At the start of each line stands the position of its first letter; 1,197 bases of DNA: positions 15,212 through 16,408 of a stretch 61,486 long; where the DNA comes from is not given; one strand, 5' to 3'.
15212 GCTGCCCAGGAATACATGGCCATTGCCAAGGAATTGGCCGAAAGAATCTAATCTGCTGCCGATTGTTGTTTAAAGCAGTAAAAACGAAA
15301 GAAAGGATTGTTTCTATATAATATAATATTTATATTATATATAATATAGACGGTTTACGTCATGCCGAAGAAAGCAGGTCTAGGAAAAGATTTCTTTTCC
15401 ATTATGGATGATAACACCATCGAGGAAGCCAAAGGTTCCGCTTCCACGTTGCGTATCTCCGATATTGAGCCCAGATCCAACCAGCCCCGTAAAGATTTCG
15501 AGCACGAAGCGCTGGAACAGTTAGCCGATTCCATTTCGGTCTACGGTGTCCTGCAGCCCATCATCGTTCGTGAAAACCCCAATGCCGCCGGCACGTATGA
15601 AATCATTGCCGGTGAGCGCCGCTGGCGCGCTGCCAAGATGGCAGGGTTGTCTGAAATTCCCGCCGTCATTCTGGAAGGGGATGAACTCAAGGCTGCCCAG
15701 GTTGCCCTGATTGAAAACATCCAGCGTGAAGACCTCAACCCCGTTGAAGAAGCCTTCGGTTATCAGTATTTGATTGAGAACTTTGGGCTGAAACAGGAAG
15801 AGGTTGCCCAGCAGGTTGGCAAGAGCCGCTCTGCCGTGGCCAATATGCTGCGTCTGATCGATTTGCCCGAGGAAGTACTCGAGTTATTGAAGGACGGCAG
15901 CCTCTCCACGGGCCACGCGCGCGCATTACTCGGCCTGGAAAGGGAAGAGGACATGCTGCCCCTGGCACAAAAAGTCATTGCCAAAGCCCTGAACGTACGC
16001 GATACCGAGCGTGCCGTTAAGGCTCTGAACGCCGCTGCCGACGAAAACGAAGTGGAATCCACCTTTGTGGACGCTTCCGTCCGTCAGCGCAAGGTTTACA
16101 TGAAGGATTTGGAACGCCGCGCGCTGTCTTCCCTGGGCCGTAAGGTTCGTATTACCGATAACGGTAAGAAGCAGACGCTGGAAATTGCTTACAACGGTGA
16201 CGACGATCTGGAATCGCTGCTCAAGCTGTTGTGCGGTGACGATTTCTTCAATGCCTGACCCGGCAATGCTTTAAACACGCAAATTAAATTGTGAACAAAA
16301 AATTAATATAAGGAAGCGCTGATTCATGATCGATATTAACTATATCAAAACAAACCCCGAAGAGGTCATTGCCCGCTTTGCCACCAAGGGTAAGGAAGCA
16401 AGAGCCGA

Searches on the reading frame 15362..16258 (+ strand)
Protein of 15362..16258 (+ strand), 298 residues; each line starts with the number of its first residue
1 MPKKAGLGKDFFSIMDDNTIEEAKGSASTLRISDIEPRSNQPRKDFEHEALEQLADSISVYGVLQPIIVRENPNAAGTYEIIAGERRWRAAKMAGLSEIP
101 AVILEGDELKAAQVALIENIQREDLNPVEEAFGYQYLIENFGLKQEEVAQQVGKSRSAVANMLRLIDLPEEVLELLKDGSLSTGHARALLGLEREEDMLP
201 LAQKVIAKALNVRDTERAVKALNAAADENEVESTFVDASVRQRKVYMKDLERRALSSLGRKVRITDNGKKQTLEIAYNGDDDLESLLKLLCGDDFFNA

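Call 10: search_protein_families(library=pfam, proteins=[window:15362-16258:+])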
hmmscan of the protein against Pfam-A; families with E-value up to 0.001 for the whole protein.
window:15362-16258:+ (298 aa): 4 families
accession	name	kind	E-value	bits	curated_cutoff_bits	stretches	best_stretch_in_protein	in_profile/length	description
PF17762.8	HTH_ParB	-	2.3e-38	130.9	22.6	1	123-223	1-101/102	ParB HTH domain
PF02195.25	ParB_N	-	5.4e-32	110.2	26.3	1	29-121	5-95/95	ParB N-terminal domain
PF08535.16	KorB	-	5.1e-06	26.8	22.3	1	142-211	3-71/89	KorB domain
PF01381.28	HTH_3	-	0.0007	20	23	0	138-164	5-31/55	Helix-turn-helix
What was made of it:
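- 15362..16258 (+): parB/spo0J (298 aa), the presumed cognate binder. Pfam ParB_N plus HTH_ParB (call 10).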

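Call 15: find_homologous_proteins(query=window:15362-16258:+, max_evalue=1e-20)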
Query window:15362-16258:+ (298 aa): 8000 proteins with E <= 1e-20 among 8000 candidates; the best 120 are listed.
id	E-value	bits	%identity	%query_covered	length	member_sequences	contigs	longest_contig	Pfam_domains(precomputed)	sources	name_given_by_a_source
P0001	3.9e-185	632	100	100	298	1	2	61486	PF17762.9,PF08535.16,PF02195.27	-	-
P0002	1.2e-138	479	81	95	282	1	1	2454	PF17762.9,PF02195.27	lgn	-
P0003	3.1e-122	425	67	99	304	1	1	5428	PF17762.9,PF02195.27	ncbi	-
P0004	2.6e-120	419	67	99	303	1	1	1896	PF17762.9,PF02195.27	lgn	-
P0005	9.8e-120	417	67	98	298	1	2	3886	PF17762.9,PF02195.27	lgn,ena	-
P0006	2.3e-119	416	67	98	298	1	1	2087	PF17762.9,PF02195.27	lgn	-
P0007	2.6e-119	416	67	99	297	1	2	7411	PF17762.9,PF02195.27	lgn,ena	-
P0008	3.0e-119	416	67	99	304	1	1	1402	PF17762.9,PF02195.27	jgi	jgi:ParB family chromosome partitioning protein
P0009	4.8e-119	415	67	99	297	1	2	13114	PF17762.9,PF02195.27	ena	-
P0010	5.6e-119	415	65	99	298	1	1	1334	PF17762.9,PF02195.27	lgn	-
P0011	5.7e-119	415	66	99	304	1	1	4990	PF17762.9,PF02195.27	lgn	-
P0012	5.8e-119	415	66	98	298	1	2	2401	PF17762.9,PF02195.27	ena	-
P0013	6.1e-119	414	66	99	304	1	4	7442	PF17762.9,PF02195.27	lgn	-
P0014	6.2e-119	414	66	99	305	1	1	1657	PF17762.9,PF02195.27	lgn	-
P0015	6.7e-119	414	66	99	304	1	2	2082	PF17762.9,PF02195.27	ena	-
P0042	8.8e-118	411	68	99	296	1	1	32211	PF17762.9,PF02195.27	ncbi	-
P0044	9.0e-118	411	66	100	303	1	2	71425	PF17762.9,PF02195.27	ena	-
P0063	2.0e-117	410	66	99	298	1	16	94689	PF17762.9,PF02195.27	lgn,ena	-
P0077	3.2e-117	409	67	98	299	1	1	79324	PF17762.9,PF02195.27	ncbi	-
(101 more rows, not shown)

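Call 16: find_encoding_contigs(protein=P0001, flank=10000, max_places=6)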
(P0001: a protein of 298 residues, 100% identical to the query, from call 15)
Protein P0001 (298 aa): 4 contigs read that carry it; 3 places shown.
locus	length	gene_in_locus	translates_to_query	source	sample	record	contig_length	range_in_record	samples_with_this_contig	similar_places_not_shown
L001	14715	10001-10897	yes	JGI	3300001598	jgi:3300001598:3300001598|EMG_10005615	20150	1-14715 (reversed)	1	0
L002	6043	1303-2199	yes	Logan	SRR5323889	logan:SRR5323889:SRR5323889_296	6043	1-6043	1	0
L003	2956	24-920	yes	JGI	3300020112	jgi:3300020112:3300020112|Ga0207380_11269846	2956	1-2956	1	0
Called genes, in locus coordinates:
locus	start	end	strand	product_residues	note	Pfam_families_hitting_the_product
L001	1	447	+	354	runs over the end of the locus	PF06144:DNA_pol3_delta, PF21694:DNA_pol3_delta_C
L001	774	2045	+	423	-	PF05221:AdoHcyase, PF00670:AdoHcyase_NAD, PF07991:KARI_N (faint)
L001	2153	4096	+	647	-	PF01134:GIDA, PF07992:Pyr_redox_2 (weak), PF12831:FAD_oxidored (weak), PF21680:GIDA_C_1st, PF13932:SAM_GIDA_C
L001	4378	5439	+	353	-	PF02527:GidB, PF13649:Methyltransf_25 (weak), PF13847:Methyltransf_31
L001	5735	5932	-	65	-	-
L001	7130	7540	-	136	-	-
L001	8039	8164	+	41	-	-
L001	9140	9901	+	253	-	PF00142:Fer4_NifH, PF01656:CbiA, PF02374:ArsA_ATPase (weak), PF06564:CBP_BcsQ, PF09140:MipZ (weak), PF10609:ParA, PF13614:AAA_31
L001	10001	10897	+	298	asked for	PF02195:ParB_N, PF17762:HTH_ParB, PF08535:KorB (weak)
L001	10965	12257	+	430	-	PF02403:Seryl_tRNA_N, PF00587:tRNA-synt_2b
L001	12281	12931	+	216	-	-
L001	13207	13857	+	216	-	PF00005:ABC_tran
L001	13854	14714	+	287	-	?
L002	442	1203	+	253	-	PF00142:Fer4_NifH, PF01656:CbiA, PF02374:ArsA_ATPase (weak), PF06564:CBP_BcsQ, PF09140:MipZ (weak), PF10609:ParA, PF13614:AAA_31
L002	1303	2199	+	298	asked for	PF02195:ParB_N, PF17762:HTH_ParB, PF08535:KorB (weak)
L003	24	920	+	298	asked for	PF02195:ParB_N, PF17762:HTH_ParB, PF08535:KorB (weak)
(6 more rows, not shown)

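Call 17: find_encoding_contigs(protein=P0002, flank=10000, max_places=4)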
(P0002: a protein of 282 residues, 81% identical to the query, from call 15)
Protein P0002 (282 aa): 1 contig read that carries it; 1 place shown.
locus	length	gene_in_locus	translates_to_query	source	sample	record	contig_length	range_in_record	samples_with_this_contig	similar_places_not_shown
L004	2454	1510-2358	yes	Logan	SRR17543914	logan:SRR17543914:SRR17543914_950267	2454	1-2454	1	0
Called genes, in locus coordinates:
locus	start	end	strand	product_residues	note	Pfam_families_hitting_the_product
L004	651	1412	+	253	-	PF00142:Fer4_NifH (weak), PF01656:CbiA, PF02374:ArsA_ATPase (weak), PF06564:CBP_BcsQ, PF09140:MipZ (weak), PF10609:ParA, PF13614:AAA_31, PF09140:MipZ (weak)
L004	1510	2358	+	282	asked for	PF02195:ParB_N, PF17762:HTH_ParB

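Call 21: find_related_loci(query=A1, collection=genome_contigs, flank=10000)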
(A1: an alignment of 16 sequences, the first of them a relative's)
Query A1 (298 aa) in genome_contigs; peptide patterns used: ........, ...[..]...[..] (x = any residue, [..] = any of these).
600 stretches matched a pattern (row limit reached: there are more); 600 encode a relative of the query (tblastn E <= 1e-3); the best 80 are kept; 80 distinct loci.
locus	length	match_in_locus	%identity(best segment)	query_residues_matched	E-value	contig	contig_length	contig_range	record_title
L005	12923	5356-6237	63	3-297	5e-120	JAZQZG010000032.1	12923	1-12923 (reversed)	MAG: Eubacteriales bacterium isolate T1900045157_TC20190151.MAGScoT_cleanbin_000039 SGB_4991_k141_1190271, whole genome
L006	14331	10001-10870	61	5-296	2e-118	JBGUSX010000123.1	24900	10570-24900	MAG: Eubacteriales bacterium isolate fecal_MAG_83 fecal_MAG_83_contig_0123, whole genome shotgun sequence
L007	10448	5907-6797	59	4-297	2e-111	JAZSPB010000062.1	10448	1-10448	MAG: Eubacteriales bacterium isolate T1900044547_TS20190013.MAGScoT_cleanbin_000026 SGB_153_k141_509240, whole genome sh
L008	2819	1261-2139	56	3-296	1e-109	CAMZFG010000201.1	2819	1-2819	MAG TPA_asm: uncultured Clostridia bacterium isolate SRR10912534_bin.36_metaWRAP_v1.3_MAG genome assembly, contig: ERZ14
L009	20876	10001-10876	54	1-296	5e-94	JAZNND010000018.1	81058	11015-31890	MAG: Eubacteriales bacterium isolate T1900044659_TS20190125.MAGScoT_cleanbin_000006 SGB_1497_k141_2388127, whole genome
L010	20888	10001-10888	50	1-297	1e-87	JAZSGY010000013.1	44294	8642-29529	MAG: Eubacteriales bacterium isolate T1900044577_TS20190043.MAGScoT_cleanbin_000011 SGB_510_k141_2985160, whole genome s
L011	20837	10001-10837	50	3-292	4e-87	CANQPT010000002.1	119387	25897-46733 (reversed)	MAG: uncultured Clostridia bacterium isolate Lapin-012__bin115 genome assembly, contig: Lapin-012__NODE_266_length_11938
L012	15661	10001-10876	49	3-297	2e-86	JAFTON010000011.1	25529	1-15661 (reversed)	MAG: Clostridia bacterium isolate RGIG4006 Roe_deer_Cecum-5__c5617, whole genome shotgun sequence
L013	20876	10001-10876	49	3-297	4e-78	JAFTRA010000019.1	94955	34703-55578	MAG: Clostridia bacterium isolate RGIG4071 Roe_deer_Cecum.Co__c641734, whole genome shotgun sequence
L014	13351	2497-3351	45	6-292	9e-70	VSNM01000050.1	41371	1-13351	MAG: Lachnospiraceae bacterium isolate S9762_S14_bin.4 S9762_S14_S9762_S14_bin.4_contig_50, whole genome shotgun sequenc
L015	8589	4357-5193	43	3-292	1e-69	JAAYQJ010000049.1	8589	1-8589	MAG: Tissierellia bacterium isolate AS22ysBPME_43 31038_AS22, whole genome shotgun sequence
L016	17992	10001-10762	47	30-290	3e-69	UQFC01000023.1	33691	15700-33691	uncultured Clostridium sp. isolate UMGS228 genome assembly, contig: NODE_372_length_33691_cov_4.446902, whole genome sho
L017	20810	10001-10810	45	13-294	3e-69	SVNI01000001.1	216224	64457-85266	MAG: Ruminococcus sp. isolate SIG535 NODE_80_length_216224_cov_5.926050, whole genome shotgun sequence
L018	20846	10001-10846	46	4-286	4e-69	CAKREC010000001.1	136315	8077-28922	MAG: uncultured Eubacterium sp. isolate REFINED_METABAT215_TOP10_CONTIGS_1500_ASSEMBLY_K77_MERGED__Hadza_MoBio_hadza-I-L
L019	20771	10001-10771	47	25-290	9e-69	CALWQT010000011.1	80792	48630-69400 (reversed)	MAG: uncultured Lachnospiraceae bacterium isolate BRZ_GA__bin76 genome assembly, contig: BRZ_GA__NODE_547_length_80792_c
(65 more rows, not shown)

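Call 39: search_solved_structures(query=window:15362-16258:+, max_evalue=1e-10, show_alignments=3)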
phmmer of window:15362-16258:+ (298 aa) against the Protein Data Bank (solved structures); distinct sequences matched with E-value up to 1e-10: 13.
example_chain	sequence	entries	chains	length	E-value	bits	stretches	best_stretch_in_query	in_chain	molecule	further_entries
7bnk_A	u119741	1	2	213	3.1e-56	194.1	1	29-224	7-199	ParB family protein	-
6sdk_A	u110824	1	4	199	2.6e-55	191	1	29-223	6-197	Stage 0 sporulation protein J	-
7o0n_A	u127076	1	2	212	2.7e-55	191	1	29-224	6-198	ParB family protein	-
7bnr_A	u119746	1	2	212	2.8e-55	190.9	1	30-224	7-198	ParB family protein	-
1vz0_A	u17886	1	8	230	1.9e-53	184.9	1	27-222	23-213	Chromosome-partitioning protein Spo0J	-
6t1f_A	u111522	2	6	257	1.9e-51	178.3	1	26-227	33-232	Chromosome-partitioning protein ParB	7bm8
7ng0_A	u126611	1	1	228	1.1e-49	172.5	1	32-225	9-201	Nucleoid occlusion protein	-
7nfu_A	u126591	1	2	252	1.5e-49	172.1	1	28-225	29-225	Nucleoid occlusion protein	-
7ol9_A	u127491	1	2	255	7.6e-44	153.4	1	30-223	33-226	Nucleoid occlusion protein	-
4umk_A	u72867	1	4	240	9.2e-43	149.9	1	24-222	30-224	PROBABLE CHROMOSOME-PARTITIONING PROTEIN PARB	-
6s6h_A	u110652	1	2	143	1.5e-24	90.2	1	111-227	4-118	Chromosome-partitioning protein ParB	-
6y93_A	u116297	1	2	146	1.6e-23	86.8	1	111-223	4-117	Nucleoid occlusion protein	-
8qa8_A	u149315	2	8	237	1e-17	67.8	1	30-180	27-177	Transcriptional repressor protein KorB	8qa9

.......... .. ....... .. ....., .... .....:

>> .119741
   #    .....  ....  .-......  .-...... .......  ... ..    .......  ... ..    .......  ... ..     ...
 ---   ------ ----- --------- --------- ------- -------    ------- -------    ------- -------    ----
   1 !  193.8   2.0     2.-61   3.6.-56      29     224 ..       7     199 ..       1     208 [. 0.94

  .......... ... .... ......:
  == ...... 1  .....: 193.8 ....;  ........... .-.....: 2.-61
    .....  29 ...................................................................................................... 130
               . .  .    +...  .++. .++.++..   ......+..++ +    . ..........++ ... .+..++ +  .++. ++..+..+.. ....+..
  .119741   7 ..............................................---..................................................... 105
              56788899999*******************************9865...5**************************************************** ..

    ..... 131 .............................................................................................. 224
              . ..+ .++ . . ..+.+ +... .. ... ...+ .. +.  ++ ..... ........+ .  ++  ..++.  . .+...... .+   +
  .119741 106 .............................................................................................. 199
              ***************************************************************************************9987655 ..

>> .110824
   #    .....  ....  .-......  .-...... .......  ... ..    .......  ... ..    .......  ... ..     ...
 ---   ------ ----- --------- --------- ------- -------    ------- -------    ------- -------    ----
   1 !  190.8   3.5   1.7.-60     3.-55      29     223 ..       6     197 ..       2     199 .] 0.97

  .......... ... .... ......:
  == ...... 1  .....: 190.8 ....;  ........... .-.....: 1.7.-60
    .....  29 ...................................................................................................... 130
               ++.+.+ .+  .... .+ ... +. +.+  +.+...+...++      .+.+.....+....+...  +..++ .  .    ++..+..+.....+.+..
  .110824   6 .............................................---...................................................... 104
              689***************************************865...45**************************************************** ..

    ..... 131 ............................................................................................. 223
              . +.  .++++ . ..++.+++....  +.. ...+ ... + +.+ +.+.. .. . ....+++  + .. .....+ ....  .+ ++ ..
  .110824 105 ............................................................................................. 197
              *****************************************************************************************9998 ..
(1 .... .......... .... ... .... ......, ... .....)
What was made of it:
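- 15362..16258 (+): Best PDB matches are M. xanthus ParB 7bnk (E=3e-56), B. subtilis Spo0J 6sdk and Caulobacter ParB 6t1f (call 39).
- ParB matches solved chromosomal ParB/Spo0J proteins at E about 1e-55 and keeps the GERRxRA CTP motif (call 39).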

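Call 43: find_encoding_contigs(protein=P0063, flank=10000, max_places=3)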
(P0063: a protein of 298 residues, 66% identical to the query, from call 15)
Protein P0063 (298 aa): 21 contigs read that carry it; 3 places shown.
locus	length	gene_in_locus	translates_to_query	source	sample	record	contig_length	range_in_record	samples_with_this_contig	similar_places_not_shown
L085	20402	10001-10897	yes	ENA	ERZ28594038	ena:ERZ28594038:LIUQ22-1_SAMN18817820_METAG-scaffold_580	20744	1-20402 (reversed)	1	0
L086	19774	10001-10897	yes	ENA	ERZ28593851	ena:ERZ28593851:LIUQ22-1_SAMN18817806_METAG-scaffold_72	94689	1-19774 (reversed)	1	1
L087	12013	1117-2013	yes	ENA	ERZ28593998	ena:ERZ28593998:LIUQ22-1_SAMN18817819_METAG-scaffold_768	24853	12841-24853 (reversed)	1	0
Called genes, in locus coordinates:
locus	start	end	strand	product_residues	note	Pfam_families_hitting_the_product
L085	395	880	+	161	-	PF14478:DUF4430 (weak)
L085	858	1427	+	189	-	-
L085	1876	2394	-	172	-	-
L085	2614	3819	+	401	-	PF01168:Ala_racemase_N, PF00842:Ala_racemase_C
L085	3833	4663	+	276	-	PF02311:AraC_binding (weak), PF12833:HTH_18, PF00165:HTH_AraC (weak)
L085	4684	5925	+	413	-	PF05221:AdoHcyase, PF00670:AdoHcyase_NAD, PF02826:2-Hacid_dh_C (weak), PF07991:KARI_N (weak)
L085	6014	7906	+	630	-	PF01134:GIDA, PF07992:Pyr_redox_2 (weak), PF12831:FAD_oxidored, PF21680:GIDA_C_1st, PF13932:SAM_GIDA_C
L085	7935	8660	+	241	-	PF02527:GidB, PF05175:MTS (weak), PF02390:Methyltransf_4 (weak), PF13649:Methyltransf_25 (weak), PF13847:Methyltransf_31, PF08242:Methyltransf_12 (weak)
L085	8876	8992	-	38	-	-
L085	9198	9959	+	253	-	PF00142:Fer4_NifH (weak), PF01656:CbiA, PF02374:ArsA_ATPase (weak), PF06564:CBP_BcsQ, PF09140:MipZ, PF10609:ParA, PF13614:AAA_31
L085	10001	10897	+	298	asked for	PF02195:ParB_N, PF17762:HTH_ParB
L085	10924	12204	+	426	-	PF02403:Seryl_tRNA_N, PF00587:tRNA-synt_2b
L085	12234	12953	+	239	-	-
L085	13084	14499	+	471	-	-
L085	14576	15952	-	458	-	PF00206:Lyase_1, PF10415:FumaraseC_C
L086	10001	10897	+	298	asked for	PF02195:ParB_N, PF17762:HTH_ParB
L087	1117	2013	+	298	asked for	PF02195:ParB_N, PF17762:HTH_ParB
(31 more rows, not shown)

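Call 44: find_encoding_contigs(protein=P0077, flank=10000, max_places=2)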
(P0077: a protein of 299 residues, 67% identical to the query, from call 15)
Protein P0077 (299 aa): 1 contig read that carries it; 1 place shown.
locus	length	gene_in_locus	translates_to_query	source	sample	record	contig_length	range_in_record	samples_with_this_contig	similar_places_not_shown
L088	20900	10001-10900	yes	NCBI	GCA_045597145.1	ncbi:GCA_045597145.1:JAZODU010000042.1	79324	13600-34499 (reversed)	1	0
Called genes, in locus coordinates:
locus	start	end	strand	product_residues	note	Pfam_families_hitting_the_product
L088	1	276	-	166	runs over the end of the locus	-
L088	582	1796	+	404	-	PF01168:Ala_racemase_N, PF00842:Ala_racemase_C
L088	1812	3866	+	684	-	PF18989:DUF5722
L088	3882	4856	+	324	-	PF02311:AraC_binding, PF07883:Cupin_2 (weak), PF12833:HTH_18, PF00165:HTH_AraC (weak)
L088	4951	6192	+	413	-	PF05221:AdoHcyase, PF00670:AdoHcyase_NAD, PF02826:2-Hacid_dh_C (faint), PF07991:KARI_N (weak)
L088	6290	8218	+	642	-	PF01134:GIDA, PF21680:GIDA_C_1st, PF13932:SAM_GIDA_C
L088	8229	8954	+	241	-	PF02527:GidB, PF05175:MTS (faint), PF13649:Methyltransf_25, PF13847:Methyltransf_31, PF08241:Methyltransf_11 (weak), PF08242:Methyltransf_12 (faint)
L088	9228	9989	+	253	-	PF00142:Fer4_NifH (weak), PF01656:CbiA, PF02374:ArsA_ATPase (weak), PF06564:CBP_BcsQ, PF09140:MipZ, PF10609:ParA, PF13614:AAA_31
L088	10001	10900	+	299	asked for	PF02195:ParB_N, PF17762:HTH_ParB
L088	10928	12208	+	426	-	PF02403:Seryl_tRNA_N, PF00587:tRNA-synt_2b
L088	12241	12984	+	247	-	-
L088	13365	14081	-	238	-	-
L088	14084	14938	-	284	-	PF08378:NERD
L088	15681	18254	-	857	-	PF00403:HMA (weak), PF00122:E1-E2_ATPase, PF00702:Hydrolase, PF00403:HMA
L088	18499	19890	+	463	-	PF01637:ATPase_2 (faint), PF11638:DnaA_N (weak), PF00308:Bac_DnaA, PF01695:IstB_IS21 (weak), PF13173:AAA_14 (weak), PF00004:AAA, PF08299:Bac_DnaA_C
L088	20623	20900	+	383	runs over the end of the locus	PF00712:DNA_pol3_beta, PF02767:DNA_pol3_beta_2, PF00712:DNA_pol3_beta (weak), PF02768:DNA_pol3_beta_3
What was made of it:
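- On Chromosomal parS (ParB/Spo0J centromere site): In relative L088, dnaA lies 8.5 kb downstream of parB (call 44).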

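Call 45: find_encoding_contigs(protein=P0044, flank=10000, max_places=2)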
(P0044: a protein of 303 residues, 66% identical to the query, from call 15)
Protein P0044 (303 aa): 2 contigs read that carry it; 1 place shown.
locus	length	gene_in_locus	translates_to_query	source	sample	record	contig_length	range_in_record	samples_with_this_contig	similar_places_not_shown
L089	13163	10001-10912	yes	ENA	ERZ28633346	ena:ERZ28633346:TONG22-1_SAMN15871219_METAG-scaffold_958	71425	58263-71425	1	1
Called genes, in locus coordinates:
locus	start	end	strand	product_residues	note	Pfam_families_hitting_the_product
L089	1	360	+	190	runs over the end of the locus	PF01613:Flavin_Reduct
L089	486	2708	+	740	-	PF13439:Glyco_transf_4, PF13477:Glyco_trans_4_2, PF13579:Glyco_trans_4_4, PF04230:PS_pyruv_trans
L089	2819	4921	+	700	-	PF12437:GSIII_N, PF00120:Gln-synt_C, PF18318:Gln-synt_C-ter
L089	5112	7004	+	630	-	PF01134:GIDA, PF12831:FAD_oxidored (weak), PF21680:GIDA_C_1st, PF13932:SAM_GIDA_C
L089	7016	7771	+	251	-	PF02527:GidB, PF13847:Methyltransf_31, PF08242:Methyltransf_12 (faint), PF13649:Methyltransf_25 (weak)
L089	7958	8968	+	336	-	PF02195:ParB_N, PF17762:HTH_ParB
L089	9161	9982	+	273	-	PF00142:Fer4_NifH (weak), PF01656:CbiA, PF02374:ArsA_ATPase (weak), PF06564:CBP_BcsQ, PF09140:MipZ, PF10609:ParA, PF13614:AAA_31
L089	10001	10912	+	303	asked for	PF02195:ParB_N, PF17762:HTH_ParB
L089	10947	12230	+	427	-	PF02403:Seryl_tRNA_N, PF00587:tRNA-synt_2b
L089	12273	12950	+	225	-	-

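Call 46: find_encoding_contigs(protein=P0042, flank=10000, max_places=2)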
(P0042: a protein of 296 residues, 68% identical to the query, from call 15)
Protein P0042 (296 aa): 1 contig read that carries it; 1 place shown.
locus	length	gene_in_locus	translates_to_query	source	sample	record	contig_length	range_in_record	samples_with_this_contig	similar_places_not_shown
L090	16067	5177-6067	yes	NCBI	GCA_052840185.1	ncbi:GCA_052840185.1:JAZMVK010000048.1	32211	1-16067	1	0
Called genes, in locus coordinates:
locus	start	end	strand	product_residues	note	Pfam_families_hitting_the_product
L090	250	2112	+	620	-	PF01134:GIDA, PF07992:Pyr_redox_2 (weak), PF21680:GIDA_C_1st, PF13932:SAM_GIDA_C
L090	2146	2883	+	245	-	PF02527:GidB, PF02390:Methyltransf_4 (weak), PF13649:Methyltransf_25 (weak), PF13847:Methyltransf_31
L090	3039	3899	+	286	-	PF02195:ParB_N, PF17762:HTH_ParB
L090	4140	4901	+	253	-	PF00142:Fer4_NifH, PF01656:CbiA, PF02374:ArsA_ATPase (weak), PF06564:CBP_BcsQ, PF09140:MipZ, PF10609:ParA, PF13614:AAA_31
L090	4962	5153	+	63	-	-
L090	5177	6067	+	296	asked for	PF02195:ParB_N, PF17762:HTH_ParB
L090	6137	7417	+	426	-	PF02403:Seryl_tRNA_N, PF00587:tRNA-synt_2b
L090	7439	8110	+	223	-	-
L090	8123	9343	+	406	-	PF05496:RuvB_N, PF01078:Mg_chelatase (faint), PF14532:Sigma54_activ_2 (weak), PF00004:AAA, PF07728:AAA_5 (weak), PF16193:AAA_assoc_2, PF12002:MgsA_C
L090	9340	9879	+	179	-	PF04138:GtrA_DPMS_TM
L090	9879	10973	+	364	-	-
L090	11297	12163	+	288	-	PF01408:GFO_IDH_MocA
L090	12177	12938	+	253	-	PF01182:Glucosamine_iso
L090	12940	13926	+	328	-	PF01408:GFO_IDH_MocA, PF22725:GFO_IDH_MocA_C3, PF02894:GFO_IDH_MocA_C (weak)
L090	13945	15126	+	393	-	PF01979:Amidohydro_1, PF07969:Amidohydro_3 (weak)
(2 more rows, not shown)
